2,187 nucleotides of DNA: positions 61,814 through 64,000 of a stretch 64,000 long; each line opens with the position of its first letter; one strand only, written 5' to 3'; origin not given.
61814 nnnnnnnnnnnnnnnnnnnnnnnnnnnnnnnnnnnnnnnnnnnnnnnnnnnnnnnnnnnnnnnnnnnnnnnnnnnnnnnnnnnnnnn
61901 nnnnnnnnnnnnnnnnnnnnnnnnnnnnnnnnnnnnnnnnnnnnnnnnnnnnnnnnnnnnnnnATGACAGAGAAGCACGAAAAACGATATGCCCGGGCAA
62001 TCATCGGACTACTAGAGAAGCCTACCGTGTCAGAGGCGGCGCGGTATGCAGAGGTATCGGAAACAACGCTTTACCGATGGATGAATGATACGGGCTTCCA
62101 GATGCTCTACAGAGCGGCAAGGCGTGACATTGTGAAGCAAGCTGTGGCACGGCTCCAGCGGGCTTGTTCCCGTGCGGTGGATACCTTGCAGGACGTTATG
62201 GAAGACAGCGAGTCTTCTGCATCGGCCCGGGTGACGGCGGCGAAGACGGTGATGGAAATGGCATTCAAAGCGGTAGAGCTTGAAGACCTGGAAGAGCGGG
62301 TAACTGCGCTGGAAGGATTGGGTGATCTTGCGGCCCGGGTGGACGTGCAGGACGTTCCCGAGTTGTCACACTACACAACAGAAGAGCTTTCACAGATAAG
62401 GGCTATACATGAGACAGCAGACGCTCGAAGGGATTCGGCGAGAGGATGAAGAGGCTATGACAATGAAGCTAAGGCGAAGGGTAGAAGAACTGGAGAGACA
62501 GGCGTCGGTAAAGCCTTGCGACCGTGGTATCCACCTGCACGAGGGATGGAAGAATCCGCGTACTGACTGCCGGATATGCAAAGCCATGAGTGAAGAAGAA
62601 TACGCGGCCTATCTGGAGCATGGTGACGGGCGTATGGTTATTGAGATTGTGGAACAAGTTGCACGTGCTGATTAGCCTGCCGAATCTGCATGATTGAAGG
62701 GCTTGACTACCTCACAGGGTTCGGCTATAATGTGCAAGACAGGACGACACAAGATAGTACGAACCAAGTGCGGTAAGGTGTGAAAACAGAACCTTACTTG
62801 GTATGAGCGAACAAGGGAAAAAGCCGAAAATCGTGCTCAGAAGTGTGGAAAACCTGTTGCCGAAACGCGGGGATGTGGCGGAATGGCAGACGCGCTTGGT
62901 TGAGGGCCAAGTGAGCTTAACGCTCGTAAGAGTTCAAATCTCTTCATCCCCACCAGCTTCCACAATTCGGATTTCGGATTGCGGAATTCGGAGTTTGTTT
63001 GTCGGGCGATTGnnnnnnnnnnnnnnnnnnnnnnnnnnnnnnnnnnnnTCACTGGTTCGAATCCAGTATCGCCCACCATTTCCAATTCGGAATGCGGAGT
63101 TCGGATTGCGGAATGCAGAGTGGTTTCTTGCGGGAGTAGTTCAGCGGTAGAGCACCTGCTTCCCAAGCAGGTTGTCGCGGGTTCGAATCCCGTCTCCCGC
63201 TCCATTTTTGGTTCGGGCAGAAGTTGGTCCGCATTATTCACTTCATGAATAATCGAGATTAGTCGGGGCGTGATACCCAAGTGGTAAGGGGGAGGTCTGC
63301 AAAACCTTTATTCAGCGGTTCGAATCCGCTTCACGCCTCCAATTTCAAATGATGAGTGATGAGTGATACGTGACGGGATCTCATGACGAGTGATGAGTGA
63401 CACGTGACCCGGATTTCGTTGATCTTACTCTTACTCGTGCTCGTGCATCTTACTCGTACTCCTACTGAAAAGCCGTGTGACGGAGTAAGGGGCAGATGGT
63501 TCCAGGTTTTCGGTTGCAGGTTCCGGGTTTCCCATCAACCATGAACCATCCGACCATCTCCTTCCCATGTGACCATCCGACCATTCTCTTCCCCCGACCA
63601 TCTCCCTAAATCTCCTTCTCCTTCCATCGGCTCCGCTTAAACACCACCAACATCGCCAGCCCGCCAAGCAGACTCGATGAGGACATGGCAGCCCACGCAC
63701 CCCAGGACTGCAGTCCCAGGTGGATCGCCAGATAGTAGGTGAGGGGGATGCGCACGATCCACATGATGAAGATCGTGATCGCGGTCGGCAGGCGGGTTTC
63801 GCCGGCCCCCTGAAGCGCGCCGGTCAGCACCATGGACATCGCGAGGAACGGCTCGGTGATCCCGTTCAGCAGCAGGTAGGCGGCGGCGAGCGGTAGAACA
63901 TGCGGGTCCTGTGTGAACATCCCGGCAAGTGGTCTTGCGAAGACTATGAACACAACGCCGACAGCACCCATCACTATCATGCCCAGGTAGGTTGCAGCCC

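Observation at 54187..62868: Lower-GC accessory island with P4-type primase-helicase, Xis-like HTH, PD-(D/E)XK-like protein, PEP-CTERM protein and IS256, abutting a tRNA cluster but lacking an integrase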

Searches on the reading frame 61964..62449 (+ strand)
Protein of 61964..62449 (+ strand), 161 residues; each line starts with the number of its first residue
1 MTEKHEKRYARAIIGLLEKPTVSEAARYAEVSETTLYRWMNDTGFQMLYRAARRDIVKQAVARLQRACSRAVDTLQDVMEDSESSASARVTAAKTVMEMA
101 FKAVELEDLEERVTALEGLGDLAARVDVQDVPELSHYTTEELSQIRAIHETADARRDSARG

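Call 6: search_protein_families(library=pfam, proteins=[window:61964-62449:+], max_evalue=0.01)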
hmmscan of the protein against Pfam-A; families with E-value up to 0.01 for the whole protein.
window:61964-62449:+ (161 aa): 6 families
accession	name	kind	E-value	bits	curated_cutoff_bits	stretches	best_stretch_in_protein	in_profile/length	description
PF13542.12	HTH_Tnp_ISL3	-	1.6e-05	24.7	27.4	1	7-42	14-49/51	Helix-turn-helix domain of transposase family ISL3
PF12728.13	HTH_17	-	0.00036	21.2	27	1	21-42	3-24/51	Helix-turn-helix domain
PF01527.26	HTH_Tnp_1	-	0.00079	20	24.1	1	18-53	22-57/75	Transposase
PF13022.12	HTH_Tnp_1_2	-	0.00095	19.7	27.9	1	18-99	25-95/122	Helix-turn-helix of insertion element transposase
PF12685.13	SpoIIIAH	-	0.0016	18.8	30.6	1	53-115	80-142/191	SpoIIIAH-like protein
PF13551.12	HTH_29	-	0.0092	16.5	28.1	0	11-41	3-34/64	Winged helix-turn helix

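Call 10: search_protein_families(library=phrogs, proteins=[window:61964-62449:+], max_evalue=0.01)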
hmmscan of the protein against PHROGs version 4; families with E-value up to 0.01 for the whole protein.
window:61964-62449:+ (161 aa): 8 families
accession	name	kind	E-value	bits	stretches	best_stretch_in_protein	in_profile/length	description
phrog_2538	-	head and packaging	7e-07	30.4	1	4-100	5-91/129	terminase small subunit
phrog_7344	-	head and packaging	1.1e-05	26.7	1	7-101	15-103/161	terminase small subunit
phrog_15261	-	unknown function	5.2e-05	24.6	1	57-102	26-71/99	-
phrog_3218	-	head and packaging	0.0002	22.2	1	10-45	24-59/152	terminase small subunit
phrog_4044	-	head and packaging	0.00039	20.9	1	7-73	27-91/180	terminase small subunit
phrog_66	-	integration and excision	0.00098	19.9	1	21-95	95-170/412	excisionase and transcriptional regulator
phrog_2907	-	integration and excision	0.0041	18.5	1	21-109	8-102/117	excisionase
phrog_4102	-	head and packaging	0.0059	17.8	1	20-98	31-103/166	terminase small subunit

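Call 11: search_protein_families(library=ncbifam, proteins=[window:61964-62449:+], max_evalue=0.01)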
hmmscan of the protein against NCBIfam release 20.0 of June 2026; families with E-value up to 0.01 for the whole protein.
window:61964-62449:+ (161 aa): 1 family
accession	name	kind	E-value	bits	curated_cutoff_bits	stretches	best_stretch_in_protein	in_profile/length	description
TIGR01764.1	excise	domain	0.0088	16.4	28.8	0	21-41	3-23/49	excisionase family DNA-binding protein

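Call 42: search_solved_structures(query=window:61964-62449:+, max_evalue=1)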
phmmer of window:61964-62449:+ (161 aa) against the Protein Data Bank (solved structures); distinct sequences matched with E-value up to 1: 3.
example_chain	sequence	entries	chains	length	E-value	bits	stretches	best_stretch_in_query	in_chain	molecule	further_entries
1a90_A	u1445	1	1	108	0.11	16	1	63-139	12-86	CYSTATIN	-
1a67_A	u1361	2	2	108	0.41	14.2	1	63-139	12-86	CYSTATIN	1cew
1yvb_I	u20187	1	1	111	0.43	14.1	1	63-139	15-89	Cystatin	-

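Call 45: search_protein_families(library=padloc, proteins=[window:61964-62449:+], max_evalue=0.01)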
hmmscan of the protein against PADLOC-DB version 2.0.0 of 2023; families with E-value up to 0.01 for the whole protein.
window:61964-62449:+ (161 aa): 3 families
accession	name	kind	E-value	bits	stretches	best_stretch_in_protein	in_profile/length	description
PDLC04133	mad1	-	9.8e-05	20.6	1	20-43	6-29/60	mads_1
PDLC02540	PglX|PglXI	-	0.003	16.2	0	60-116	24-79/106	PglX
PDLC02479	BrxC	-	0.0033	13.7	1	46-147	963-1061/1172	BrxC-PglY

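Call 54: search_solved_structures(query=A2, max_evalue=10, show_alignments=2)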
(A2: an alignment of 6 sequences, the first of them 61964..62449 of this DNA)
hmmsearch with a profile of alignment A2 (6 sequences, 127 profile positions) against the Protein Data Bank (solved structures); distinct sequences matched with E-value up to 10: 38.
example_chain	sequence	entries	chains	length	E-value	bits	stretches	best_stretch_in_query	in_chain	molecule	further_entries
2ao9_A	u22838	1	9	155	0.0001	25.4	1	20-54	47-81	Phage protein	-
4za6_A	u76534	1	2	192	0.00034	23.7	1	14-118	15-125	TetR family transcriptional regulator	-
7n53_A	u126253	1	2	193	0.0056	19.7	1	21-75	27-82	PAP4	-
36cd_A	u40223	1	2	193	0.0064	19.6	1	21-74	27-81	CAT2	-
9low_A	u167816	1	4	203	0.008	19.2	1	21-74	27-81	Putative regulatory protein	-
9dnh_A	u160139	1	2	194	0.0089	19.1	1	21-74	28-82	Engineered RamR variant D2.3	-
9dn8_A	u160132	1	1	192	0.01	18.9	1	21-74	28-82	Transcriptional regulator RamR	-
36bz_A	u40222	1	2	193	0.01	18.9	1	21-74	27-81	QUI1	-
9dn9_B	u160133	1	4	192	0.011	18.8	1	21-74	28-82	Transcriptional regulator RamR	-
9dnc_A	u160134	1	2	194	0.012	18.7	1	21-74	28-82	Transcriptional regulator RamR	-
3vvx_A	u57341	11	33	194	0.012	18.6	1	21-74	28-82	Putative regulatory protein | Regulatory protein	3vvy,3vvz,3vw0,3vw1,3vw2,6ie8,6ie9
2r0q_C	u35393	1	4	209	0.014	18.4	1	6-45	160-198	Putative transposon Tn552 DNA-invertase bin3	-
7n4z_A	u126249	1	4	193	0.042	16.9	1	21-74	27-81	NOS4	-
4dzj_A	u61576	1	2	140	0.05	16.6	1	15-58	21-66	Gene 1 protein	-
7n54_A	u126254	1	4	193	0.063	16.3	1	21-74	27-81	GLAU4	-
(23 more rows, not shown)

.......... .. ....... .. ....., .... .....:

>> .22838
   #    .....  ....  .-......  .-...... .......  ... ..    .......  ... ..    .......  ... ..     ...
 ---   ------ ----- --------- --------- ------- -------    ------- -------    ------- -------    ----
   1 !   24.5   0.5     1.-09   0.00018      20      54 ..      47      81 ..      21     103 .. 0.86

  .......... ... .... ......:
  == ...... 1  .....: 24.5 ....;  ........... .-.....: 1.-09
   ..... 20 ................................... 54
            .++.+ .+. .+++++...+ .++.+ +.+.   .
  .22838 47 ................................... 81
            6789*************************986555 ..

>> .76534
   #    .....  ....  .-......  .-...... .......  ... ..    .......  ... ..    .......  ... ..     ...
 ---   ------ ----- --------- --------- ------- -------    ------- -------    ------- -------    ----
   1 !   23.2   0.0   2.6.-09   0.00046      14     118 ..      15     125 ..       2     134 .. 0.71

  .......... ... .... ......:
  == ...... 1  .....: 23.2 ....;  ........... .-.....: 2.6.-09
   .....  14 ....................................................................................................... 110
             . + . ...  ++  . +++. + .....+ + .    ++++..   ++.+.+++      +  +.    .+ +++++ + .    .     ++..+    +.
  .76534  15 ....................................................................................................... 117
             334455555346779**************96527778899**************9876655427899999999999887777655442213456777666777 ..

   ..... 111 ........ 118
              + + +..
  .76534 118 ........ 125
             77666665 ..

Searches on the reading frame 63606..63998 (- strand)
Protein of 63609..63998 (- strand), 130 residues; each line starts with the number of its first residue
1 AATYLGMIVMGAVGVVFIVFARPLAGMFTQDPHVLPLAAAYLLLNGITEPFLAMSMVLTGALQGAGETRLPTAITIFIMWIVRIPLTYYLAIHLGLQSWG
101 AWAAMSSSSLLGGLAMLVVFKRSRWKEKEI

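Call 7: search_protein_families(library=pfam, proteins=[window:63606-63980:-], max_evalue=0.01)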
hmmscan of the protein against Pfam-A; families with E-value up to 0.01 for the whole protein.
window:63606-63980:- (124 aa): 2 families
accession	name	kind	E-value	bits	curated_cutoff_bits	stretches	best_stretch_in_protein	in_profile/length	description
PF01554.23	MatE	-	8.9e-17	61.7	24.9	1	2-82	81-160/161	MatE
PF01943.22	Polysacc_synt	-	0.0081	16.1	28.2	1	3-117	83-191/274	Polysaccharide biosynthesis protein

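Call 33: find_homologous_proteins(query=window:63609-63998:-, max_evalue=1e-10)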
Query window:63609-63998:- (130 aa): 2 proteins with E <= 1e-10 among 317 candidates.
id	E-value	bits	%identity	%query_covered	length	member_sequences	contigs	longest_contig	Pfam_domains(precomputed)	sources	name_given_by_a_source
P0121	1.9e-20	91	42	100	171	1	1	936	PF01554.24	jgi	jgi:Na+-driven multidrug efflux pump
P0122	2.2e-15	75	40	94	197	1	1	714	PF01554.24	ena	-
